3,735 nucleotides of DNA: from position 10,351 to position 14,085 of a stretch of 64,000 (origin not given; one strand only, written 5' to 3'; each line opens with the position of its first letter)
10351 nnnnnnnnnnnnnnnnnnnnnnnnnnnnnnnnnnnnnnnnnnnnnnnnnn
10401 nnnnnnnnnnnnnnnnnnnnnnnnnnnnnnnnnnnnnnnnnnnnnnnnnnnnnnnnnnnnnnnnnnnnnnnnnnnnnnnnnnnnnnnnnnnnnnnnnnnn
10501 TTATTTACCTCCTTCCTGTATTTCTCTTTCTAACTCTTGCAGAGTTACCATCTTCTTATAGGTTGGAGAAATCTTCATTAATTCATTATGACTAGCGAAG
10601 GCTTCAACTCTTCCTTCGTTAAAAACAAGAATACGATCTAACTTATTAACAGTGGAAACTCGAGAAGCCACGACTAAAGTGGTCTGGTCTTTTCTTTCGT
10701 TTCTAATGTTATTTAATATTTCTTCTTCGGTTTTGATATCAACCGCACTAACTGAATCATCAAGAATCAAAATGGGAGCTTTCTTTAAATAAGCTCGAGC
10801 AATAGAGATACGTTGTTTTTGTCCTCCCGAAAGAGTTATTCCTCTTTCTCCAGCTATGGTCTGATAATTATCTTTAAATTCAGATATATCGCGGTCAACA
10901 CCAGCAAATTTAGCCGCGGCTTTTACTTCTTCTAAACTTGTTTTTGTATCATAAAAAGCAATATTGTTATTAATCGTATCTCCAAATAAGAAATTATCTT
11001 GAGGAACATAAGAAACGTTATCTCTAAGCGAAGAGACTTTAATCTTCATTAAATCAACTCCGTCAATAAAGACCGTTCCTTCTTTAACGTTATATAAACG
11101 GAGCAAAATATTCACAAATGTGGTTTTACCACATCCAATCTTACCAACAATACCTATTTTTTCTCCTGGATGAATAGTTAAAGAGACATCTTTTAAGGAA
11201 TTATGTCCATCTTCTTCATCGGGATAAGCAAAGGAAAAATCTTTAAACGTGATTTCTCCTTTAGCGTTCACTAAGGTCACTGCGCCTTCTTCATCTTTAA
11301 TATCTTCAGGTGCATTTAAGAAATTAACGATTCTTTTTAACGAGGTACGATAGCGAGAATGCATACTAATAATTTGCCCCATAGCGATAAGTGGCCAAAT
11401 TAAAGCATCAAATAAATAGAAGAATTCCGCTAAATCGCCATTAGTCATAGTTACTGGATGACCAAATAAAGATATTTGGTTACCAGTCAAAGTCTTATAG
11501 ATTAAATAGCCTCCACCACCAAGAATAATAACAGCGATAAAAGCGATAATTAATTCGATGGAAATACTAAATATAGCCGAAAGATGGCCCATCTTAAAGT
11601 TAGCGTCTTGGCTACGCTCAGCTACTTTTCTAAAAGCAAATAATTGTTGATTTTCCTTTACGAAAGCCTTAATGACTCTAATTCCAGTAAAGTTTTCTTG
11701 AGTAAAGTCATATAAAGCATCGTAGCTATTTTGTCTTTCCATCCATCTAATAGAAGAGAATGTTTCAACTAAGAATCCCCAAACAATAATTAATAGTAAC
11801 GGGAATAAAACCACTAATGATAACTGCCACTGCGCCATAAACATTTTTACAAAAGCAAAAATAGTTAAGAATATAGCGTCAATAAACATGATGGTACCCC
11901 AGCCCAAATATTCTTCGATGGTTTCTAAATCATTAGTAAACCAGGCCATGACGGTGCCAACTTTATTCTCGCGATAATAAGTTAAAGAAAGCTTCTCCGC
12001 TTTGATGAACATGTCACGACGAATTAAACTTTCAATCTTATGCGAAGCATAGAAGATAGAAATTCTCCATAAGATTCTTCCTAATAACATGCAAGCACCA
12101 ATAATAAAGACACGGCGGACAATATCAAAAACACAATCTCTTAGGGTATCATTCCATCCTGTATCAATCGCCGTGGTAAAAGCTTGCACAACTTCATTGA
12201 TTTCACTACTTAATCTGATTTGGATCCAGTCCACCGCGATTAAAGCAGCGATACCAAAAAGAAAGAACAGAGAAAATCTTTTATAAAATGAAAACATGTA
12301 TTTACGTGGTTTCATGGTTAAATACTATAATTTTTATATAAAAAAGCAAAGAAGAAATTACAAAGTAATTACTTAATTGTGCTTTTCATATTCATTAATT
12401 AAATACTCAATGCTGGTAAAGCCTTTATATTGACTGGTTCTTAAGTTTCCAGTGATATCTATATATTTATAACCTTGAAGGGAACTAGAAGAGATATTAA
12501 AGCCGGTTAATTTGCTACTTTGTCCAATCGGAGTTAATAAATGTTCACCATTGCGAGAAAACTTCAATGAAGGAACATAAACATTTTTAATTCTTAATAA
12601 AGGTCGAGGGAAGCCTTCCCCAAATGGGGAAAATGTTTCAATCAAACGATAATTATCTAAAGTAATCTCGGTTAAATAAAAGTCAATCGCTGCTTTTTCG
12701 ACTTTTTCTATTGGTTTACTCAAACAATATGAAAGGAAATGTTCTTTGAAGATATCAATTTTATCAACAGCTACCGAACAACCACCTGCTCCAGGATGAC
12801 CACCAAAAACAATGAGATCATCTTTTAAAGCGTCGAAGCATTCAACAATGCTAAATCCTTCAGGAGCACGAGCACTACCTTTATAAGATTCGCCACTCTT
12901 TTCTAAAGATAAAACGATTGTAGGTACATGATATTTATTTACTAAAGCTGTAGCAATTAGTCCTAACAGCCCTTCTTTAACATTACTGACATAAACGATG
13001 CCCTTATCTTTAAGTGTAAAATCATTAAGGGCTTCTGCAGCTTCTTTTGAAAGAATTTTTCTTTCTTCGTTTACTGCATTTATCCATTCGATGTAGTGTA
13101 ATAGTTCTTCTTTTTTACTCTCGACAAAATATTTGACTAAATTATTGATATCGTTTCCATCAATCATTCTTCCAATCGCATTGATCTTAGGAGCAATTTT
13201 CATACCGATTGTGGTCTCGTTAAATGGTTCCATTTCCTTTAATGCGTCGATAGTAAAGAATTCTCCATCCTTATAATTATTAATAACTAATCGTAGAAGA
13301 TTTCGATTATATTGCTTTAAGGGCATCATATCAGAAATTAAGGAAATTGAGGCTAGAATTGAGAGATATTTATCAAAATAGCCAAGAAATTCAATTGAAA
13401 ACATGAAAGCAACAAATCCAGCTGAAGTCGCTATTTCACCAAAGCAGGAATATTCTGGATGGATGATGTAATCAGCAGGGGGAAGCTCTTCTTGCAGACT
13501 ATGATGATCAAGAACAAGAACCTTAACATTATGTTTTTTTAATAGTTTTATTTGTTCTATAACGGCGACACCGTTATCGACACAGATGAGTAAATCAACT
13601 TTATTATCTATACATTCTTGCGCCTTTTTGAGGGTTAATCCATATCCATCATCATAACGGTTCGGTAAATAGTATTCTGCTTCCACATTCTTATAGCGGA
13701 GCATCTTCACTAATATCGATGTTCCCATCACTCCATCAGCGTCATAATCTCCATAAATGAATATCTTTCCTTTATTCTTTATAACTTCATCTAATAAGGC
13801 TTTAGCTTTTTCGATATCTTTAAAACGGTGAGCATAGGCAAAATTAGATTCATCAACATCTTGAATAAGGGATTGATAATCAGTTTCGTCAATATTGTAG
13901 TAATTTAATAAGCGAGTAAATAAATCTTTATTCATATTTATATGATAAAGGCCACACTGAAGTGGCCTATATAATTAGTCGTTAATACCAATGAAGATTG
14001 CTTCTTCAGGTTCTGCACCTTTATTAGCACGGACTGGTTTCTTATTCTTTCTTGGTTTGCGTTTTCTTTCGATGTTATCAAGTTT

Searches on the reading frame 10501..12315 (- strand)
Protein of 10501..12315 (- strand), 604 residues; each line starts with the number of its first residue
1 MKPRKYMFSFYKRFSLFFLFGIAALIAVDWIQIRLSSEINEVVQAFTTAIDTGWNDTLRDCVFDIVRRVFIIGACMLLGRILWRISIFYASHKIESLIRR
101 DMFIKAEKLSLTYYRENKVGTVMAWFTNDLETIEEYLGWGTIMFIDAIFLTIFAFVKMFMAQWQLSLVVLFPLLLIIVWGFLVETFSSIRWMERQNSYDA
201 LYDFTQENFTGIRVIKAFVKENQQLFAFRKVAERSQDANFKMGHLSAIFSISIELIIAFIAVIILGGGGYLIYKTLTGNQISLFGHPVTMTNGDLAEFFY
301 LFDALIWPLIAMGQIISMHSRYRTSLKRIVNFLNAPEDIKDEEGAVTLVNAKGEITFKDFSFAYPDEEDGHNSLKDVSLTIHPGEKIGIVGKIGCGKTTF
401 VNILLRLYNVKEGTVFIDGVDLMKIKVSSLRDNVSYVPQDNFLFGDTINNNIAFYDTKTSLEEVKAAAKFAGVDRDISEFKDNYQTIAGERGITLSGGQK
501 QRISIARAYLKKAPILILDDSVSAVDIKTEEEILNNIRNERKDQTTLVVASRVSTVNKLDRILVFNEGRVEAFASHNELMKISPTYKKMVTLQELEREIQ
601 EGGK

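Call 49: search_protein_families(library=ncbifam, proteins=[window:10501-12315:-], max_evalue=1e-10)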
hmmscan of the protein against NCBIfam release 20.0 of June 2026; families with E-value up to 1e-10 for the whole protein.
window:10501-12315:- (604 aa): 152 families (the best 25 are shown)
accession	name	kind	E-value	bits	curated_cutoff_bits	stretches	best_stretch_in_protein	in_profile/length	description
NF008055.0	PRK10789.1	equivalog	1.5e-100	337.4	845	1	63-601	57-579/590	SmdA family multidrug ABC transporter permease/ATP-binding protein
TIGR02204.1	MsbA_rel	hypoth_equivalog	4.6e-98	329.3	780.4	1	40-593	35-575/576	ABC transporter, permease/ATP-binding protein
TIGR02203.1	MsbA_lipidA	equivalog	1e-89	301.6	602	1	71-593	63-569/572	lipid A export permease/ATP-binding protein MsbA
TIGR01846.1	type_I_sec_HlyB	subfamily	3.1e-89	300.1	725.55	1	91-593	207-692/694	type I secretion system permease/ATPase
TIGR00958.1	3a01208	subfamily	4.1e-85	286.5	874.6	1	84-590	221-711/711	antigen peptide transporter 2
TIGR03375.1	type_I_sec_LssB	subfamily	2.9e-84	283.7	693.1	1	89-580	215-689/696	type I secretion system permease/ATPase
NF052233.1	CphA_assoc_ABC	equivalog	3.5e-84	283.6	880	1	89-596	256-746/766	cyanophycin metabolism-associated ABC transporter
NF008381.0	PRK11176.1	equivalog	6.4e-83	279.1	867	1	69-593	69-579/582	lipid A ABC transporter ATP-binding protein/permease MsbA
NF045513.1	HepA_fam_ABC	equivalog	5.8e-77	259.5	725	1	70-581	102-597/610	heterocyst formation ABC transporter subunit HepA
NF010178.0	PRK13657.1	equivalog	1.2e-76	258.4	733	1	92-598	85-575/588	glucan ABC transporter ATP-binding protein/ permease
NF000474.1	tet_ABC_46_A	exception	3.2e-76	257.1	1250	1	57-572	48-547/574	tetracycline efflux ABC transporter Tet(46) subunit A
TIGR03797.1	NHLM_micro_ABC2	equivalog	3e-66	224.3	709.4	1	80-593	193-685/686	NHLP bacteriocin export ABC transporter permease/ATPase subunit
TIGR02857.1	CydD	equivalog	1.1e-65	222.6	435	1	88-564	69-528/529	thiol reductant ABC exporter subunit CydD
TIGR03796.1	NHLM_micro_ABC1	equivalog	3.8e-65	220.4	853.3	1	90-590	221-709/710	NHLP family bacteriocin export ABC transporter peptidase/permease/ATPase subunit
TIGR01192.1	chvA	subfamily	1.4e-62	212.1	585.4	1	159-590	152-567/585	glucan export ABC transporter ATP-binding protein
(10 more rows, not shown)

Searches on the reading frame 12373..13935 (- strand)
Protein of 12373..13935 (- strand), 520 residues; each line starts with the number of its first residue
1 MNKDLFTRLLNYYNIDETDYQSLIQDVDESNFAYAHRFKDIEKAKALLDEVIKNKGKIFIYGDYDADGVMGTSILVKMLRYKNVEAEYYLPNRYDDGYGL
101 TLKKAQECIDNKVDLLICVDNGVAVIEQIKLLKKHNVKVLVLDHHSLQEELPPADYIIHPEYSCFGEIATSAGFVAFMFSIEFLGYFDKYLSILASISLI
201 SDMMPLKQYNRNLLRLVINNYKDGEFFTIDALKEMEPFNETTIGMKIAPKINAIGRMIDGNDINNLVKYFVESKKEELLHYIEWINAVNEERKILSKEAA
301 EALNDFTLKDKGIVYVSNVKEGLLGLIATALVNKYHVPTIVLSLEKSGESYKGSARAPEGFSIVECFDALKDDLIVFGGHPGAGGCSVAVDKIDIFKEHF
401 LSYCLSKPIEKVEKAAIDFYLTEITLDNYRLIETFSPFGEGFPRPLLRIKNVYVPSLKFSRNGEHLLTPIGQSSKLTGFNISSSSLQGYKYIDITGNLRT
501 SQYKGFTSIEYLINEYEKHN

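Call 49: search_protein_families(library=ncbifam, proteins=[window:12373-13935:-], max_evalue=1e-10)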
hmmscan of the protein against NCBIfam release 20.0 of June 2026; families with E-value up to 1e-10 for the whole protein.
window:12373-13935:- (520 aa): 4 families
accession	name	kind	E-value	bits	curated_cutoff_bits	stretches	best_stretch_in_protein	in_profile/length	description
TIGR00644.1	recJ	equivalog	3.9e-92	309.3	396.9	1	24-515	20-545/546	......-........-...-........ exonuclease RecJ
NF008290.0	PRK11070.1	equivalog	6.4e-43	147.1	900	1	36-515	52-573/577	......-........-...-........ exonuclease RecJ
NF053576.1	RecJ_archaeal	equivalog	9e-15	54.5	360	1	48-207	4-154/452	RecJ family nuclease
NF040701.1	RecJ_Meth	equivalog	3.3e-11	42.6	550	0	53-207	4-152/449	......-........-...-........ exonuclease RecJ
